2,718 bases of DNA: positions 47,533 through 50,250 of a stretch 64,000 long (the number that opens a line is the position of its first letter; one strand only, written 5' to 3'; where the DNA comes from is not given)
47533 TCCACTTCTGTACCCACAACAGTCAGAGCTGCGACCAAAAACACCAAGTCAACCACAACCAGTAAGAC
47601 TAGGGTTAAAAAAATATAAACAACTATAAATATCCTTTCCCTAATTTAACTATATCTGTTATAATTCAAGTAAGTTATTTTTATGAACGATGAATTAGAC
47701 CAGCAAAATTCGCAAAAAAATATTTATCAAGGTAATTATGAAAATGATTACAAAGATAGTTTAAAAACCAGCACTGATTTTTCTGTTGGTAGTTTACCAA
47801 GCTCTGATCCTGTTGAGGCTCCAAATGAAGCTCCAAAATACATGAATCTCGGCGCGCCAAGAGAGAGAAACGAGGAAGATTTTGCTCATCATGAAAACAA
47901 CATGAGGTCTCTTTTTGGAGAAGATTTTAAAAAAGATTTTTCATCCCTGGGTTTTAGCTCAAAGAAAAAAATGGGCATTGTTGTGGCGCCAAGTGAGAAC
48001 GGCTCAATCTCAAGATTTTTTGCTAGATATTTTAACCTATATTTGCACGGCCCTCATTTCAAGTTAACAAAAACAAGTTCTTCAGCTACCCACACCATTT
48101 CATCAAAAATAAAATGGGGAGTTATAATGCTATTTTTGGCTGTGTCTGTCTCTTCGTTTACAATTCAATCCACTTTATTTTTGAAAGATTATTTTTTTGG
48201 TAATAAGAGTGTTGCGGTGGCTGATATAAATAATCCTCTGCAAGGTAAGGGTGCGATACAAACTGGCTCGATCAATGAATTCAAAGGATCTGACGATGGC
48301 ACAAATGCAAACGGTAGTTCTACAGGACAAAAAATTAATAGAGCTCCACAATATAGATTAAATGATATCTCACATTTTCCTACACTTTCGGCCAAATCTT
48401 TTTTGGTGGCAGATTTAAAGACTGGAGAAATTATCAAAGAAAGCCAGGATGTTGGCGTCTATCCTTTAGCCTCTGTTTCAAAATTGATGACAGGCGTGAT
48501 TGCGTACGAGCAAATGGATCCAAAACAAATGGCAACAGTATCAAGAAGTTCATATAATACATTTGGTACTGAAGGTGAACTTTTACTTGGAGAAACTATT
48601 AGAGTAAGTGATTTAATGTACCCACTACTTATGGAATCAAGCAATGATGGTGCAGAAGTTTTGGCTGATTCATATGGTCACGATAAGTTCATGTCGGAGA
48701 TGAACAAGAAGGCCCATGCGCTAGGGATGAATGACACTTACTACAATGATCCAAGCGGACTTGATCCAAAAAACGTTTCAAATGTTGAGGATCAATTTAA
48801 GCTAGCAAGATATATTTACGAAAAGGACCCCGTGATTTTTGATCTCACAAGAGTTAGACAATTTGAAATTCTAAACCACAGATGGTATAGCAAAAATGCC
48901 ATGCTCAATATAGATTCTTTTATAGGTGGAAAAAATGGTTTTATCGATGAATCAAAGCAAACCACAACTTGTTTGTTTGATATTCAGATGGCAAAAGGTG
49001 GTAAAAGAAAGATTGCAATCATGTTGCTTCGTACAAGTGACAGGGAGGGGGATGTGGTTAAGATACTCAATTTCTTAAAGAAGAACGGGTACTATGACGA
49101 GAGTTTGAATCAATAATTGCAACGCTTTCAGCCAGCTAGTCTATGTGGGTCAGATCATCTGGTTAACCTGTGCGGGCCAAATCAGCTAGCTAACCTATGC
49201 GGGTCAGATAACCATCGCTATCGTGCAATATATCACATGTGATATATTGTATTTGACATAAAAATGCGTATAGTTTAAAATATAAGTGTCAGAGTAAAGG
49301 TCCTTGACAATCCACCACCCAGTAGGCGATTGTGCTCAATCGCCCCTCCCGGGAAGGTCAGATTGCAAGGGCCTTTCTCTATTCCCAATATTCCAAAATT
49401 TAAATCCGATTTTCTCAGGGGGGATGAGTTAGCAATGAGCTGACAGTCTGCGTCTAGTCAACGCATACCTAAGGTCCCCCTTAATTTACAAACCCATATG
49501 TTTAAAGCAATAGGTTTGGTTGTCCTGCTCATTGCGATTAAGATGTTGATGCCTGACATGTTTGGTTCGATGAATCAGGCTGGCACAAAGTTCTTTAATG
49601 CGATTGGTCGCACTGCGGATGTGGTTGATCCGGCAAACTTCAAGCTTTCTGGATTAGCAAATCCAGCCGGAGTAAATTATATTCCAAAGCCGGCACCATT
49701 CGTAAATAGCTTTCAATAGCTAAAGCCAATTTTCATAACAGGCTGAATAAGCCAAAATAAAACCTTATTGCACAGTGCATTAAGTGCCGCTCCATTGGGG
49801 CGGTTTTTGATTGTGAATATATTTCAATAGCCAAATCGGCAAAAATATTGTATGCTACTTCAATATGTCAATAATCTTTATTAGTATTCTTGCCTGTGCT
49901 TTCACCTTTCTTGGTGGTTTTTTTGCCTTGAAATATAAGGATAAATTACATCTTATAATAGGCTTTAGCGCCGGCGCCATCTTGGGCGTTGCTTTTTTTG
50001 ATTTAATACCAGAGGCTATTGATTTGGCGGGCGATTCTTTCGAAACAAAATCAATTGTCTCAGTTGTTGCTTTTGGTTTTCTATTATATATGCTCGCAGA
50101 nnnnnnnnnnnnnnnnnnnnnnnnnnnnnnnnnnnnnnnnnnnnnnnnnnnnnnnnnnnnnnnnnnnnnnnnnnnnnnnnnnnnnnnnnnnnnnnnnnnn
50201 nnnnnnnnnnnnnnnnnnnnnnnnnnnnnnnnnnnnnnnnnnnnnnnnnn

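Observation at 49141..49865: Iteron-like repeats, strong promoter and 200-nt structured leader ahead of a small secreted ORF and a ZIP metal transporter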

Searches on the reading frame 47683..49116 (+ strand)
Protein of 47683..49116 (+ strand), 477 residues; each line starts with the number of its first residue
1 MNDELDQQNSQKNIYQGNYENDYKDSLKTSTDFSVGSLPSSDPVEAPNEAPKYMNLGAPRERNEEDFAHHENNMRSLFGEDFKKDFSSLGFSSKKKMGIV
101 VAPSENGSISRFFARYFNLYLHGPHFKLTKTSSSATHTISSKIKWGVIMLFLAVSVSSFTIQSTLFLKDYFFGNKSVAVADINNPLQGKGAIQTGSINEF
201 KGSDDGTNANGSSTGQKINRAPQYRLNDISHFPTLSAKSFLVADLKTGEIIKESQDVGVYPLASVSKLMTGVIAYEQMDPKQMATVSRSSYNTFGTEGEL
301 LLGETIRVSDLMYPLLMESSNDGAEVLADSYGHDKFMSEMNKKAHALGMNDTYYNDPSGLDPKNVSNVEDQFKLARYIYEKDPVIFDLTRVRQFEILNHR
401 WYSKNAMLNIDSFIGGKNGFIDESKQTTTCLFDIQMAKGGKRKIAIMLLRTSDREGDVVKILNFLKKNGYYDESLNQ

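Call 13: search_protein_families(library=pfam, proteins=[window:47683-49116:+], max_evalue=0.1)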
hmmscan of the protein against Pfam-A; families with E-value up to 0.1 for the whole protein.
window:47683-49116:+ (477 aa): 2 families
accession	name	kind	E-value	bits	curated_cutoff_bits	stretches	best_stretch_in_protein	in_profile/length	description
PF00768.25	Peptidase_S11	-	4.2e-30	105.4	27.6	1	231-428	6-219/239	D-alanyl-D-alanine carboxypeptidase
PF13354.11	Beta-lactamase2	-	1.2e-06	28.5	22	1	239-381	1-149/214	Beta-lactamase enzyme family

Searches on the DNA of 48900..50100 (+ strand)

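Call 4: search_rna_families(source=window, start=48900, end=50100, threshold=evalue, max_evalue=10, show_alignments=4)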
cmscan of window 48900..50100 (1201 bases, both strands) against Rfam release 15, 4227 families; matches with E-value up to 10: 6.
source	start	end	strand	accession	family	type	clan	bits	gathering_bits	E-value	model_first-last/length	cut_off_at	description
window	48920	48993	+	RF02406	snoR120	Gene; snRNA; snoRNA; CD-box;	-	22.6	55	1.5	1-74/74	no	Small nucleolar RNA snoR120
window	49663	49746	-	RF00609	SNORD100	Gene; snRNA; snoRNA; CD-box;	CL00073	18.2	58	1.3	1-81/81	no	Small nucleolar RNA SNORD100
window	48966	49036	+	RF02183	ST7-OT3_1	Gene; lncRNA;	-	18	50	4.6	1-79/79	no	ST7 overlapping transcript 3 conserved region 1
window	49969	50006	+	RF00519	suhB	Gene; sRNA;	CL00108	15.2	41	3.7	1-77/77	no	Makes More Granules Regulator RNA (mmgR)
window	49759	49861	-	RF01389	isrF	Gene; sRNA;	-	13.4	40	0.33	1-292/292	no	isrF Hfq binding RNA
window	50056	50084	-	RF02248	Six3os1_3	Gene; lncRNA;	-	12.4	40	2.5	47-75/75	no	Six3os1 conserved region 3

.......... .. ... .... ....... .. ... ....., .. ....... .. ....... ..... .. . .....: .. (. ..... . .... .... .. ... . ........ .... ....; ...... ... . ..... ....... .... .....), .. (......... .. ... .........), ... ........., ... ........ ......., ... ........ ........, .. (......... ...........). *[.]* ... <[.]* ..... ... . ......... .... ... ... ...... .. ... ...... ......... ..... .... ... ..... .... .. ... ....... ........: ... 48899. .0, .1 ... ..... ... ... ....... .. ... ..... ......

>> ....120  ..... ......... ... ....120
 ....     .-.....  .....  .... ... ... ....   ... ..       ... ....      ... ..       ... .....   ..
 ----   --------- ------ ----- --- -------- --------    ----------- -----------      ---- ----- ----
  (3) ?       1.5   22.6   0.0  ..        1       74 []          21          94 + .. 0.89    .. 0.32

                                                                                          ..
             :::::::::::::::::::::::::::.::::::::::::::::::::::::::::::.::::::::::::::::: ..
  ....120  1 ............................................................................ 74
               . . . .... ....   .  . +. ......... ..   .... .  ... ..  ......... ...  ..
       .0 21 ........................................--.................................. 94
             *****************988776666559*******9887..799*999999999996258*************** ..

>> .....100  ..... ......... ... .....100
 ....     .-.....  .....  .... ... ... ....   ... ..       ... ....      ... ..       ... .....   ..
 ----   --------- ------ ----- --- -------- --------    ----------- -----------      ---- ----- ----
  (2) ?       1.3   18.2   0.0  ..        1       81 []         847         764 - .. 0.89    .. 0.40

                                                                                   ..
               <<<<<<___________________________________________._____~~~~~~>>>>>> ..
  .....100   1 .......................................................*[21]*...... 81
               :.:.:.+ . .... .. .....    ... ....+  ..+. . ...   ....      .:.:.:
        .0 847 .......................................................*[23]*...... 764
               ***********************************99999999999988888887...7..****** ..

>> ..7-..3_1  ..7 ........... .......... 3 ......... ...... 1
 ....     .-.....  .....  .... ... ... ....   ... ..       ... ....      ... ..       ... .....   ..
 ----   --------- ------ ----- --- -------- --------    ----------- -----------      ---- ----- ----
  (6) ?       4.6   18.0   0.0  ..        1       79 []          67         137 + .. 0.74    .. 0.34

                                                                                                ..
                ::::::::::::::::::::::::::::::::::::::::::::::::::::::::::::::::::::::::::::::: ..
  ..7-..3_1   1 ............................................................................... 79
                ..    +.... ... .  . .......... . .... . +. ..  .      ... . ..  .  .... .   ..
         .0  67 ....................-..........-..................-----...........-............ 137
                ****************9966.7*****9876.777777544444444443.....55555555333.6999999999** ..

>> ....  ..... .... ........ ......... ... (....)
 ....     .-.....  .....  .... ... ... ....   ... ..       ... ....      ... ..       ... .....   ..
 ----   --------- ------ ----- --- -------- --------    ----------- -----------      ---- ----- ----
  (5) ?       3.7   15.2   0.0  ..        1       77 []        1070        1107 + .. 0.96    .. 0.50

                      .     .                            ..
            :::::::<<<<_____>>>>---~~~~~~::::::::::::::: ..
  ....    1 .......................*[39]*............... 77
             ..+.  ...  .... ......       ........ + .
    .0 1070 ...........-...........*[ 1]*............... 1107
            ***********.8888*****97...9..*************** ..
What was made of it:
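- On Any Rfam 15 family (including NiCo, yybP-ykoY, M-box, purine, 6S, SRP RNA): A permissive scan of 48900-50100 gave no hit inside 49117-49497 at E <= 10 (call 4).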

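Call 64: build_rna_model(alignment_id=A6, structure=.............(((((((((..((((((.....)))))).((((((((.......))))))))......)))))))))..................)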
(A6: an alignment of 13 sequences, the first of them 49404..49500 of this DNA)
Model R1 built from alignment A6 (13 sequences, 98 columns); structure: as given.
model positions 96; base pairs 23; branch points 1; effective number of sequences 1.21; information 0.596 bits per position. Calibrated on 0.2 Mb of random sequence (short: E-values are rough).
structure used (alignment columns):
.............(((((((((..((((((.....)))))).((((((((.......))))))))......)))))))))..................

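Call 66: search_with_rna_model(model_id=R1, sources=[window, L001, L004, L005, L006, L008, L010, L012, L014, L018, L019, L020, L021, L028, L029, L030, L031], max_evalue=1, make_alignment=true, show_alignments=0)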
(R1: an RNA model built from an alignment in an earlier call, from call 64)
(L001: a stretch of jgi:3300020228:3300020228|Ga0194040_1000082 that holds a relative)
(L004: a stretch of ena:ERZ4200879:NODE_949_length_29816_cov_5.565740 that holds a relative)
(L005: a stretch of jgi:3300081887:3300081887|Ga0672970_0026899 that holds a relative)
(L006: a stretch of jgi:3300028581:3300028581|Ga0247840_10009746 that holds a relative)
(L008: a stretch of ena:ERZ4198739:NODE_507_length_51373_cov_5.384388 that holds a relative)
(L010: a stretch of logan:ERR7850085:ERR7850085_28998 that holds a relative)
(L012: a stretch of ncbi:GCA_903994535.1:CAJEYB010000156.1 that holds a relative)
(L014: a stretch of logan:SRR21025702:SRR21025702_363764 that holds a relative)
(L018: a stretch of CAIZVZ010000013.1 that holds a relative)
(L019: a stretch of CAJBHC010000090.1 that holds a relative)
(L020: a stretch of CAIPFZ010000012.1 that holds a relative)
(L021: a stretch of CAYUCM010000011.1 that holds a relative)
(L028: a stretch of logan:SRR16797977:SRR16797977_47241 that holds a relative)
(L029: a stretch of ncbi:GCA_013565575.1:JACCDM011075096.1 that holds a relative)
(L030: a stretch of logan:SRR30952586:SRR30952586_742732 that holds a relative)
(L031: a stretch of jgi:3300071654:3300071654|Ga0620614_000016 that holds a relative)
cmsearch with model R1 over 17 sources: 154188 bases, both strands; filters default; matches with E-value up to 1: 19.
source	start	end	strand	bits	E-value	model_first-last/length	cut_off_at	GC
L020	2210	2305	+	113.4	6.8e-28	1-96/96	no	0.39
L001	2908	3003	+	112.8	9.4e-28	1-96/96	no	0.39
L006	2908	3003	+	111.7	2e-27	1-96/96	no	0.45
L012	1238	1333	+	111.4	2.3e-27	1-96/96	no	0.45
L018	2893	2988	+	110.1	5.4e-27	1-96/96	no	0.47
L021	1706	1802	+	109.3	8.7e-27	1-96/96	no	0.4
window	49404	49500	+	108.7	1.3e-26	1-96/96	no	0.46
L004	2907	3003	+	106.3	5.8e-26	1-96/96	no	0.41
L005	1090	1186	+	104.1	2.4e-25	1-96/96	no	0.42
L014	1432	1528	+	103.6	3.3e-25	1-96/96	no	0.44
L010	2857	2952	+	103.3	4e-25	1-96/96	no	0.42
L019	3506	3602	+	102.6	6e-25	1-96/96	no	0.45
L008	2922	3003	+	67.8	2.3e-15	1-96/96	no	0.33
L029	2902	3000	+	55.4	5.8e-12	1-96/96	no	0.47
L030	2914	3005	+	46.8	1.3e-09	1-96/96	no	0.45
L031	2914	3005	+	45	4.3e-09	1-96/96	no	0.46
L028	2913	3003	+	41.9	3.1e-08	1-96/96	no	0.45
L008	2921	2999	-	17.2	0.19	1-96/96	no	0.32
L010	1442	1486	+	17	0.22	1-96/96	no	0.29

Alignment A7: 19 matches aligned to the model, 107 columns, each read 5' to 3' on its own strand. Consensus structure (alignment columns), stored with it:
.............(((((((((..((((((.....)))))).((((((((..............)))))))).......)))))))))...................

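Call 68: search_with_rna_model(model_id=R1, sources=[window, L001, L004, L005, L006, L008, L010, L012, L014, L018, L019, L020, L021, L028, L029, L030, L031], max_evalue=0.00001, make_alignment=true, show_alignments=0)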
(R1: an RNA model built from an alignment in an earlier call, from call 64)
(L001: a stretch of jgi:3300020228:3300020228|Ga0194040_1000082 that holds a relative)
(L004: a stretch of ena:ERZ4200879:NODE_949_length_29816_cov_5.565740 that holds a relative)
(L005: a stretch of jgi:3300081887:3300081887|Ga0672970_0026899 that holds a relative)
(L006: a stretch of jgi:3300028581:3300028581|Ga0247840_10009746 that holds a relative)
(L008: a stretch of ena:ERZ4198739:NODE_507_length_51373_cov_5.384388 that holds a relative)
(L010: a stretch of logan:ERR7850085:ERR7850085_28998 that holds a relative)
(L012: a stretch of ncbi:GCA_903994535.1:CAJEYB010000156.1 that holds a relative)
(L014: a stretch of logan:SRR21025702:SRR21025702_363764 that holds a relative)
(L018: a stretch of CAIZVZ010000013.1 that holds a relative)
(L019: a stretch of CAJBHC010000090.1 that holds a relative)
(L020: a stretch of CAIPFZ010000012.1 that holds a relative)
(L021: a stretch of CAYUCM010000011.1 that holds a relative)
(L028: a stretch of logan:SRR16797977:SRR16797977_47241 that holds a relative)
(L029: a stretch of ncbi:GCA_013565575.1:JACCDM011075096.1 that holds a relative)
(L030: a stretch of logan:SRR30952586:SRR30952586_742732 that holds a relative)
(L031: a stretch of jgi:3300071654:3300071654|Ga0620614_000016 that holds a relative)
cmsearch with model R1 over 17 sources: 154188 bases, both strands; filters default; matches with E-value up to 0.00001: 17.
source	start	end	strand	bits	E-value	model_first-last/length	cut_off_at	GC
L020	2210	2305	+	113.4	6.8e-28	1-96/96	no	0.39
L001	2908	3003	+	112.8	9.4e-28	1-96/96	no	0.39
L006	2908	3003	+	111.7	2e-27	1-96/96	no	0.45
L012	1238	1333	+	111.4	2.3e-27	1-96/96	no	0.45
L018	2893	2988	+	110.1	5.4e-27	1-96/96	no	0.47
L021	1706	1802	+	109.3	8.7e-27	1-96/96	no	0.4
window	49404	49500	+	108.7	1.3e-26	1-96/96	no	0.46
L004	2907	3003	+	106.3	5.8e-26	1-96/96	no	0.41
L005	1090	1186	+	104.1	2.4e-25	1-96/96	no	0.42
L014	1432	1528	+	103.6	3.3e-25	1-96/96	no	0.44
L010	2857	2952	+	103.3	4e-25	1-96/96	no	0.42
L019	3506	3602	+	102.6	6e-25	1-96/96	no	0.45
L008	2922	3003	+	67.8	2.3e-15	1-96/96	no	0.33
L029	2902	3000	+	55.4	5.8e-12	1-96/96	no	0.47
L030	2914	3005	+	46.8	1.3e-09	1-96/96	no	0.45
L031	2914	3005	+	45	4.3e-09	1-96/96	no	0.46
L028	2913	3003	+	41.9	3.1e-08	1-96/96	no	0.45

Alignment A8: 17 matches aligned to the model, 100 columns, each read 5' to 3' on its own strand. Consensus structure (alignment columns), stored with it:
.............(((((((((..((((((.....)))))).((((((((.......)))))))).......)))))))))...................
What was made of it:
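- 49417..49482 (+): Domain D2, a three-way junction. P1 is 49417-49425 with 49474-49482. P2 is 49428-49444 with loop AAUGA. P3 is 49446-49468 with loop CUAGUCA. J3/1 is 49469-49473. Covariance model R1 finds it in distant relatives at E = 6e-12 to 3e-8 (call 68).
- All 17 distinct leaders contain D2 (call 68: 42-113 bits).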

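Call 80: search_rna_families(sources=[L028, L029, L030, L008], threshold=evalue, max_evalue=5)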
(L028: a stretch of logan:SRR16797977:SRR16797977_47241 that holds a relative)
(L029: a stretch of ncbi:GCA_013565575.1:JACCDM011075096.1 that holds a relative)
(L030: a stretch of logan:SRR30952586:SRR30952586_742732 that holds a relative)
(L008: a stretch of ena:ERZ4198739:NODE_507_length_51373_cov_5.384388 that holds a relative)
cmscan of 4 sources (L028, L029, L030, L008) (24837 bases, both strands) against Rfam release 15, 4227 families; matches with E-value up to 5: 6.
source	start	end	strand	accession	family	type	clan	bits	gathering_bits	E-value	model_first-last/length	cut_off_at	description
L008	5868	5985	+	RF02362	Yfr10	Gene; sRNA;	-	28.6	43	1.5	1-78/78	no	Cyanobacterial functional RNA 10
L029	2845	2902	-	RF02054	STnc420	Gene; sRNA;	-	24.4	70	0.9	1-58/58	no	Salmonella enterica sRNA STnc420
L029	5597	5674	+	RF02006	mir-1253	Gene; miRNA;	-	22.8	103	2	1-94/94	no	mir-1253 microRNA precursor family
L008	707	804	+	RF02756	ES239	Gene; sRNA;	-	22.6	62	3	1-123/123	no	ES239 sRNA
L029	4211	4263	-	RF02278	Betaproteobacteria_toxic_sRNA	Gene; sRNA;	-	21.4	50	2.7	1-64/64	no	Betaproteobacteria toxic small RNA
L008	4017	4165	-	RF00518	speF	Cis-reg; leader;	-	16.8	37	2.3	1-153/153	no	speF leader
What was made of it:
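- On Any Rfam 15 family (including NiCo, yybP-ykoY, M-box, purine, 6S, SRP RNA): Leaders of the distant relatives L028, L029, L030 and L008 gave no relevant hit at E <= 5 (call 80).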

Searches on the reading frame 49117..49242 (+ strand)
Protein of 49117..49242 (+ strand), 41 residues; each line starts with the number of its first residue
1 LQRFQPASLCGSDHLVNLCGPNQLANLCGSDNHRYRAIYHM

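Call 13: search_protein_families(library=pfam, proteins=[window:49117-49242:+], max_evalue=0.1)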
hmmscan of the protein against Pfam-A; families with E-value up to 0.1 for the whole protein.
window:49117-49242:+ (41 aa): 2 families
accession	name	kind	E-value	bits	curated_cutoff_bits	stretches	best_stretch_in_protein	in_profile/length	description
PF07648.20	Kazal_2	-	0.0087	16.6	22.8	1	18-36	5-23/48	Kazal-type serine protease inhibitor domain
PF00050.26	Kazal_1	-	0.088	13.3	21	0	19-36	9-25/49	Kazal-type serine protease inhibitor domain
